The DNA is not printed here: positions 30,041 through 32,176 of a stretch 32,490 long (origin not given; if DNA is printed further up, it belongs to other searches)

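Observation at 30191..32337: Second, differently anchored HerA/VirB4-type membrane ATPase plus a small acidic/basic protein, divergent from an Lhr helicase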

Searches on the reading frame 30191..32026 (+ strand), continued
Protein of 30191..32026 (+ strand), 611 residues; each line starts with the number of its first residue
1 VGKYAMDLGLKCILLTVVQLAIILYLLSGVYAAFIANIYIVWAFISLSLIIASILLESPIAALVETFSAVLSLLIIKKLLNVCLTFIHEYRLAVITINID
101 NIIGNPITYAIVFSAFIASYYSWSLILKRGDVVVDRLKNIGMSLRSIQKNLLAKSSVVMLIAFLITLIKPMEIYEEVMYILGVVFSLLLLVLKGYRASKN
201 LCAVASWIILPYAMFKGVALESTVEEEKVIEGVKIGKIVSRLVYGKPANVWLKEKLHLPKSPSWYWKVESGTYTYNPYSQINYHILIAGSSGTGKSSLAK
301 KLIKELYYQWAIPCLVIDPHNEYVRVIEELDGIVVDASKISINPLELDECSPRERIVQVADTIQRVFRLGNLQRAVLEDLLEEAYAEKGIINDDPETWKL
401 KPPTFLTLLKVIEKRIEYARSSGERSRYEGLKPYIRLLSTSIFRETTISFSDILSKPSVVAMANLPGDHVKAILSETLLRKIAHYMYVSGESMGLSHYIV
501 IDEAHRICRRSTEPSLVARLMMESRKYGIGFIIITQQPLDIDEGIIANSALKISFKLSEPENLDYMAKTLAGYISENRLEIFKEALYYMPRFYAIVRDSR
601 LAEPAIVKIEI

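Call 70: list_cluster_members(proteins=[P0095, P0097, P0100, P0104, P0106, P0107, P0108, P0118, P0128, P0167])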
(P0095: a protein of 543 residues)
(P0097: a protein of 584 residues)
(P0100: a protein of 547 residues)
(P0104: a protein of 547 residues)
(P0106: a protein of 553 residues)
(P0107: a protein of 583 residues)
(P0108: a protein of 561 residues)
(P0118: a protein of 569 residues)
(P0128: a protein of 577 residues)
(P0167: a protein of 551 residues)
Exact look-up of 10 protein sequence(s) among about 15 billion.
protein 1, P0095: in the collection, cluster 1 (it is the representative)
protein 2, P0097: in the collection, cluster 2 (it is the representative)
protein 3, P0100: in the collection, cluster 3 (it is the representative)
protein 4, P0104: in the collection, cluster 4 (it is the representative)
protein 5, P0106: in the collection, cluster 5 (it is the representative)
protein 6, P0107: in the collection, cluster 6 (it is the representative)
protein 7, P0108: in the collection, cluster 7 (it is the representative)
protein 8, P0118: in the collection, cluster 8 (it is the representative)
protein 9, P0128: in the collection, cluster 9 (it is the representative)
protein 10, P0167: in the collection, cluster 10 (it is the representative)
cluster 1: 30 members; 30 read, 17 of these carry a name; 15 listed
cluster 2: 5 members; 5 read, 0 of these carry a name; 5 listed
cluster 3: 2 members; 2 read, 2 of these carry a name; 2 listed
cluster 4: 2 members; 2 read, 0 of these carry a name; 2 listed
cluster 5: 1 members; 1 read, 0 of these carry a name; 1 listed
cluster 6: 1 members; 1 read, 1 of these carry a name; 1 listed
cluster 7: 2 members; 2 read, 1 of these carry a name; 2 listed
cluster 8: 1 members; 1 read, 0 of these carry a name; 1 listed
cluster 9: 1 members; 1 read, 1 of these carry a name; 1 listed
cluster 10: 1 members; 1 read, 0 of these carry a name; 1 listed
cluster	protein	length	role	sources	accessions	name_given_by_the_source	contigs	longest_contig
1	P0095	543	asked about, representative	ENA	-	-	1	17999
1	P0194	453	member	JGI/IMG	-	hypothetical protein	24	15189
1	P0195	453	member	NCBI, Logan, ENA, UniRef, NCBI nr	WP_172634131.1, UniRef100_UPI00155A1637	ATP-binding protein [Metallosphaera yellowstonensis] | ATP-binding protein n=1 Tax=Metallosphaera yellowstonensis TaxID=1111107 ... | DUF87 domain-containing protein [Metallosphaera yellowstonensis]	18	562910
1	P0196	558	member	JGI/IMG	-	hypothetical protein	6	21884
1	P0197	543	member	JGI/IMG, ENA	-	hypothetical protein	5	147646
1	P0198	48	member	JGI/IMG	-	starch synthase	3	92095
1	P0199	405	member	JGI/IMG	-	Predicted ATPase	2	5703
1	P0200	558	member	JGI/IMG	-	Predicted ATPase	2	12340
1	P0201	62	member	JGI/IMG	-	hypothetical protein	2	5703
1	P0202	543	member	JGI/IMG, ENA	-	hypothetical protein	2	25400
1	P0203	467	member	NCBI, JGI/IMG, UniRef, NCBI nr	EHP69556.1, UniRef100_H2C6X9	putative ATPase [Metallosphaera yellowstonensis MK1] | Putative ATPase n=1 Tax=Metallosphaera yellowstonensis MK1 TaxID=671065 RepID=H2C6X9_9CREN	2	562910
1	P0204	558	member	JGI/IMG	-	Predicted ATPase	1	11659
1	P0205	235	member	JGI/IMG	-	hypothetical protein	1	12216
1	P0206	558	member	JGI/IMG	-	Predicted ATPase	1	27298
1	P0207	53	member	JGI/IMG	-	hypothetical protein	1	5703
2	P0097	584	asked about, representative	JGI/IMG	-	-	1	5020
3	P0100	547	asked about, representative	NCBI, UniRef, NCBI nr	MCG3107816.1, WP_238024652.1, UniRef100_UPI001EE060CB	DNA double-strand break repair helicase HerA [Metallosphaera sp. J1] | ATP-binding protein n=1 Tax=Metallosphaera javensis (ex Hofmann et al. 2022) TaxID=99938 ... | DUF87 domain-containing protein [Metallosphaera javensis (ex Hofmann et al. 2022)]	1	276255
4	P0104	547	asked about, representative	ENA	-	-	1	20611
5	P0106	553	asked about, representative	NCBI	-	-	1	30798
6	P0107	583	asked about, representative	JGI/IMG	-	energy-coupling factor transporter ATP-binding protein EcfA2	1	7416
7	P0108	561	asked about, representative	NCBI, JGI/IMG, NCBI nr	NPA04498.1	MAG: DUF87 domain-containing protein [Crenarchaeota archaeon] | DUF87 domain-containing protein [Thermoproteota archaeon]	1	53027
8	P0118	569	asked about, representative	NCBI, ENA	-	-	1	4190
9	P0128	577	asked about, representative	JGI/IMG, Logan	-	energy-coupling factor transporter ATP-binding protein EcfA2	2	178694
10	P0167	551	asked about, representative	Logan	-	-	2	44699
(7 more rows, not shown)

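Call 76: find_homologous_proteins(query=P0190, max_evalue=1e-20)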
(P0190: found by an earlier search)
Query P0190 (553 aa): 108 proteins with E <= 1e-20 among 8000 candidates.
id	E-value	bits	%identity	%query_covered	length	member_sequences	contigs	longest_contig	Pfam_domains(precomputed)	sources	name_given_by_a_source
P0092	0.0e+0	1121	94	100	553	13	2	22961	PF01935.24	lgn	-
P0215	0.0e+0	1034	85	100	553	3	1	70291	PF19044.7,PF01935.24,PF13401.13,PF12846.14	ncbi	-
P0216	1.6e-233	794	99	67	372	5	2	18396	PF19044.7,PF01935.24,PF13401.13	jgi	jgi:Predicted ATPase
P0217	1.0e-194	666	58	100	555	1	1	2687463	PF01935.24,PF12846.14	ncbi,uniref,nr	ncbi:ATP-binding protein [Acidianus manzaensis]|uniref:Helicase HerA central domain-containing prote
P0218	2.9e-187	642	56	100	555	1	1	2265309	PF01935.24,PF12846.14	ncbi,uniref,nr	ncbi:DUF87 domain-containing protein [Acidianus sulfidivorans JP7]|uniref:Helicase HerA central doma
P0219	5.9e-187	641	56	100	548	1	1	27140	PF01935.24,PF13401.13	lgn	-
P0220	7.8e-178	611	55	100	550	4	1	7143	PF01935.24,PF13401.13,PF12846.14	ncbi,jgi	jgi:Cdc6-like AAA superfamily ATPase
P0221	1.4e-177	610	55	100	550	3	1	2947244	PF01935.24,PF13401.13,PF12846.14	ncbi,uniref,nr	ncbi:helicase HerA domain-containing protein [Acidianus brierleyi]|uniref:Helicase HerA central doma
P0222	3.1e-173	595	53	100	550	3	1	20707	PF01935.24,PF13401.13,PF12846.14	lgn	-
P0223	4.2e-171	588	48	100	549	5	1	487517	PF01935.24,PF13401.13,PF12846.14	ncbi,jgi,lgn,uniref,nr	ncbi:MAG: ATP-binding protein [Candidatus Aramenus sulfurataquae]|jgi:energy-coupling factor transpo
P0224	2.1e-165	570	48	100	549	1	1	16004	PF01935.24,PF13401.13,PF12846.14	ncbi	-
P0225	1.7e-149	517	49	97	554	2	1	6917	PF10412.16,PF01935.24,PF13401.13,PF12846.14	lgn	-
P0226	3.0e-149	516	47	94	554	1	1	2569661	PF01935.24,PF13401.13,PF12846.14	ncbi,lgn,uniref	ncbi:ATP-binding protein [Sulfurisphaera javensis]|uniref:ATP-binding protein n=1 Tax=Sulfurisphaera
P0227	2.4e-147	510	45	98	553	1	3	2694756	PF01935.24,PF13401.13,PF12846.14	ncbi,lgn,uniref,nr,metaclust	ncbi:ATP-binding protein [Sulfurisphaera tokodaii]|uniref:AAA+ ATPase domain-containing protein n=2 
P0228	9.1e-147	508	45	98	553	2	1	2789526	PF01935.24,PF13401.13,PF12846.14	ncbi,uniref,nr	ncbi:ATP-binding protein [Sulfolobus sp. S-194]|uniref:ATP-binding protein n=1 Tax=Sulfolobus sp. S-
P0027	3.5e-139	483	64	61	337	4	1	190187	PF01935.24,PF13401.13,PF12846.14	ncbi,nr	ncbi:ATP-binding protein [Candidatus Acidianus copahuensis]|nr:ATP-binding protein [Candidatus Acidi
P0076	8.0e-138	479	46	95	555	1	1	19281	PF01935.24,PF13401.13,PF12846.14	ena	-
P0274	6.9e-134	466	46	91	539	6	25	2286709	PF19044.7,PF01935.24,PF12846.14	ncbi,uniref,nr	ncbi:ATP-binding protein [Sulfolobus acidocaldarius]|uniref:ATP-binding protein n=1 Tax=Sulfolobus a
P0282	5.1e-128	446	45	94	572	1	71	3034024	PF19044.7,PF01935.24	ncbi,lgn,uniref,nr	ncbi:ATP-binding protein [Saccharolobus solfataricus]|uniref:AAA+ ATPase domain-containing protein n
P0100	4.4e-127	443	44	100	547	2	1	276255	PF01935.24,PF13401.13,PF12846.14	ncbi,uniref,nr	ncbi:DNA double-strand break repair helicase HerA [Metallosphaera sp. J1]|uniref:ATP-binding protein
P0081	6.3e-125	436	44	91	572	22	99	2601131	PF01935.24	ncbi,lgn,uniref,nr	ncbi:ATP-binding protein [Saccharolobus islandicus]|uniref:AAA ATPase n=2 Tax=Saccharolobus islandic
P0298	1.5e-123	431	44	93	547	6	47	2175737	PF01935.24,PF13401.13,PF12846.14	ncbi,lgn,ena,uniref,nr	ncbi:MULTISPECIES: ATP-binding protein [Metallosphaera]|uniref:ATP-binding protein n=1 Tax=Metallosp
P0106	4.6e-122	427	44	93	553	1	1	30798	PF01935.24,PF04665.19,PF12846.14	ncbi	-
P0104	2.4e-93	332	43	69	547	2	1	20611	PF19044.7,PF01935.24,PF13401.13,PF12846.14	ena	-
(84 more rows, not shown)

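Call 77: find_encoding_contigs(protein=P0274, flank=5000, max_places=1)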
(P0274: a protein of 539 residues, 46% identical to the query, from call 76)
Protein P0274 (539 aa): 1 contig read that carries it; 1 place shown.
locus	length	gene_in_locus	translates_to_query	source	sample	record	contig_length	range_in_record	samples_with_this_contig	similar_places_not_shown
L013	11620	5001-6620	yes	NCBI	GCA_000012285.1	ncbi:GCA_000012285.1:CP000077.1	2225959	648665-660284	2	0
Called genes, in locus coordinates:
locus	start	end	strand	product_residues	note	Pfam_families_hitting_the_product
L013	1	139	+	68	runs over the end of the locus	PF07935:SSV1_ORF_D-335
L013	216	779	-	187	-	PF02475:TRM5-TYW2_MTfase (weak), PF05175:MTS, PF02527:GidB (weak), PF06325:PrmA, PF12847:Methyltransf_18 (weak), PF09445:Methyltransf_15 (weak), PF13847:Methyltransf_31, PF13649:Methyltransf_25 (weak)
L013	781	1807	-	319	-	PF08068:DKCLD, PF01509:TruB_N (weak), PF21238:Pus10_C, PF16198:TruB_C_2, PF01472:PUA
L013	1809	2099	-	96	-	PF00467:KOW (weak)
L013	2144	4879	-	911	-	PF00270:DEAD, PF04851:ResIII (weak), PF00271:Helicase_C, PF19306:WHD_Lhr, PF08494:DEAD_assoc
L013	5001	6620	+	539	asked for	PF01935:DUF87 (weak), PF12846:AAA_10 (faint), PF19044:P-loop_TraG (faint)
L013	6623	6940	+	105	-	PF12136:RNA_pol_Rpo13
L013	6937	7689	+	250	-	PF00705:PCNA_N (faint), PF02747:PCNA_C (faint)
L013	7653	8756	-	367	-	PF01979:Amidohydro_1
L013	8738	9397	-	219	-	PF05165:GCH_III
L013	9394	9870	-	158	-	PF00885:DMRL_synthase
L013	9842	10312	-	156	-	PF00885:DMRL_synthase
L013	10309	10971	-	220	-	PF00926:DHBP_synthase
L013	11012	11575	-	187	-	-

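Call 78: search_protein_families(library=ncbifam, proteins=[P0274, P0282, P0081, P0227, P0298], max_evalue=0.00001)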
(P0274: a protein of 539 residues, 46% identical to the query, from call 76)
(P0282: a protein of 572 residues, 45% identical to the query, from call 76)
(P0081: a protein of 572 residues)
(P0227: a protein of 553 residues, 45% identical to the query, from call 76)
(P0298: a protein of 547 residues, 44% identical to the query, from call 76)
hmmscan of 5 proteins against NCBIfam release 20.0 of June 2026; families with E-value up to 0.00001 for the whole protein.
P0274 (539 aa): 5 families
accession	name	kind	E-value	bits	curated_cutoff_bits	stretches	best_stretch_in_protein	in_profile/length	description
TIGR02746.1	TraC-F-type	equivalog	1.2e-14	53.2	567.05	1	380-467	597-686/800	type IV secretion system protein TraC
NF053655.1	CedD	equivalog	1.2e-13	50.6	600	1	224-465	226-459/527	DNA-translocating ATPase CedD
NF040937.1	HerA_Thermprot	equivalog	4.2e-11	41.9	800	0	406-493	332-423/487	DNA double-strand break repair helicase HerA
NF041017.1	DNA_import_CedB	equivalog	1.3e-10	40.5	700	1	209-469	265-519/590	DNA import protein CedB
NF045971.1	conju_CD1110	equivalog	3e-07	29.1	325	1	213-469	409-672/752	VirB4-like conjugal transfer ATPase, CD1110 family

P0282 (572 aa): 7 families
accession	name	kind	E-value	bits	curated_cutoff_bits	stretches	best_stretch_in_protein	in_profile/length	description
NF045971.1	conju_CD1110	equivalog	2.1e-11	42.8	325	1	232-534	396-709/752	VirB4-like conjugal transfer ATPase, CD1110 family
NF053655.1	CedD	equivalog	2.6e-11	42.9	600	1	254-515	224-477/527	DNA-translocating ATPase CedD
NF040937.1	HerA_Thermprot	equivalog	3.6e-11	42.2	800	1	254-557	143-450/487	DNA double-strand break repair helicase HerA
TIGR02746.1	TraC-F-type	equivalog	5.5e-10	37.8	567.05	0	245-278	423-457/800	type IV secretion system protein TraC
NF045975.1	VirB4_plasma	equivalog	5.5e-08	31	590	1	249-554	513-870/894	Mbov_0397 family ICE element conjugal transfer ATPase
NF042944.1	HerA_antiphage_2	equivalog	1.3e-06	27.5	850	0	477-555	454-529/576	anti-phage-associated helicase HerA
NF042943.1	HerA_antiphage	equivalog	2.9e-06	26.1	800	0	244-291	149-199/566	anti-phage-associated helicase HerA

P0081 (572 aa): 8 families
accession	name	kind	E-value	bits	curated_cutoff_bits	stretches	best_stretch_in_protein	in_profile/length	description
NF040937.1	HerA_Thermprot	equivalog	1.5e-11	43.4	800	1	253-556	142-449/487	DNA double-strand break repair helicase HerA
TIGR02746.1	TraC-F-type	equivalog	4.6e-11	41.4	567.05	0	246-276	424-455/800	type IV secretion system protein TraC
NF053655.1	CedD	equivalog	1.7e-10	40.2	600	1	254-511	224-473/527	DNA-translocating ATPase CedD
NF045971.1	conju_CD1110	equivalog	6.6e-10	37.9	325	1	232-534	396-709/752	VirB4-like conjugal transfer ATPase, CD1110 family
NF042943.1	HerA_antiphage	equivalog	2.4e-06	26.4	800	0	241-290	146-198/566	anti-phage-associated helicase HerA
NF045975.1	VirB4_plasma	equivalog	2.6e-06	25.5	590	1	247-518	511-833/894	Mbov_0397 family ICE element conjugal transfer ATPase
NF042944.1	HerA_antiphage_2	equivalog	3.8e-06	25.9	850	0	477-560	454-533/576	anti-phage-associated helicase HerA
NF040819.1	helicase_HerA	equivalog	5.2e-06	25.2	970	0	474-556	423-502/561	DNA double-strand break repair helicase HerA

P0227 (553 aa): 8 families
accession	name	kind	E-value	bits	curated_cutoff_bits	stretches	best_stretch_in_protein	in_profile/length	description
TIGR02746.1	TraC-F-type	equivalog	8.8e-14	50.4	567.05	1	231-482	424-684/800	type IV secretion system protein TraC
NF045975.1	VirB4_plasma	equivalog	4.4e-12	44.5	590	1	215-535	496-867/894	Mbov_0397 family ICE element conjugal transfer ATPase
NF040937.1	HerA_Thermprot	equivalog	5.4e-11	41.6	800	1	240-510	144-423/487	DNA double-strand break repair helicase HerA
NF041017.1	DNA_import_CedB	equivalog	3.6e-10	39.1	700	1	229-484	268-517/590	DNA import protein CedB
NF045971.1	conju_CD1110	equivalog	1.2e-08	33.7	325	1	229-520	408-711/752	VirB4-like conjugal transfer ATPase, CD1110 family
NF040819.1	helicase_HerA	equivalog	1.9e-07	30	970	0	443-512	405-478/561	DNA double-strand break repair helicase HerA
NF042944.1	HerA_antiphage_2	equivalog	4.5e-07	29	850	0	456-521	449-515/576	anti-phage-associated helicase HerA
NF010278.0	PRK13721.1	subfamily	2.1e-06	25.9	1177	0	232-273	475-519/874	type IV secretion system protein TraC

P0298 (547 aa): 7 families
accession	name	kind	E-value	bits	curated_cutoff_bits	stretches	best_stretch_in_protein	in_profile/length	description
NF053655.1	CedD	equivalog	3.2e-12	45.9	600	1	385-490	373-476/527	DNA-translocating ATPase CedD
TIGR02746.1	TraC-F-type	equivalog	3.8e-11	41.6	567.05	0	396-479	604-689/800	type IV secretion system protein TraC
NF041017.1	DNA_import_CedB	equivalog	3.7e-08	32.5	700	1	217-545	263-587/590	DNA import protein CedB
NF040937.1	HerA_Thermprot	equivalog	1.2e-07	30.5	800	0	432-530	349-447/487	DNA double-strand break repair helicase HerA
NF045971.1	conju_CD1110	equivalog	4.1e-07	28.7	325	0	398-498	593-698/752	VirB4-like conjugal transfer ATPase, CD1110 family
NF045975.1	VirB4_plasma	equivalog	4.7e-07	27.9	590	1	225-269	511-558/894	Mbov_0397 family ICE element conjugal transfer ATPase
NF042944.1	HerA_antiphage_2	equivalog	1.5e-06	27.3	850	0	453-528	454-526/576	anti-phage-associated helicase HerA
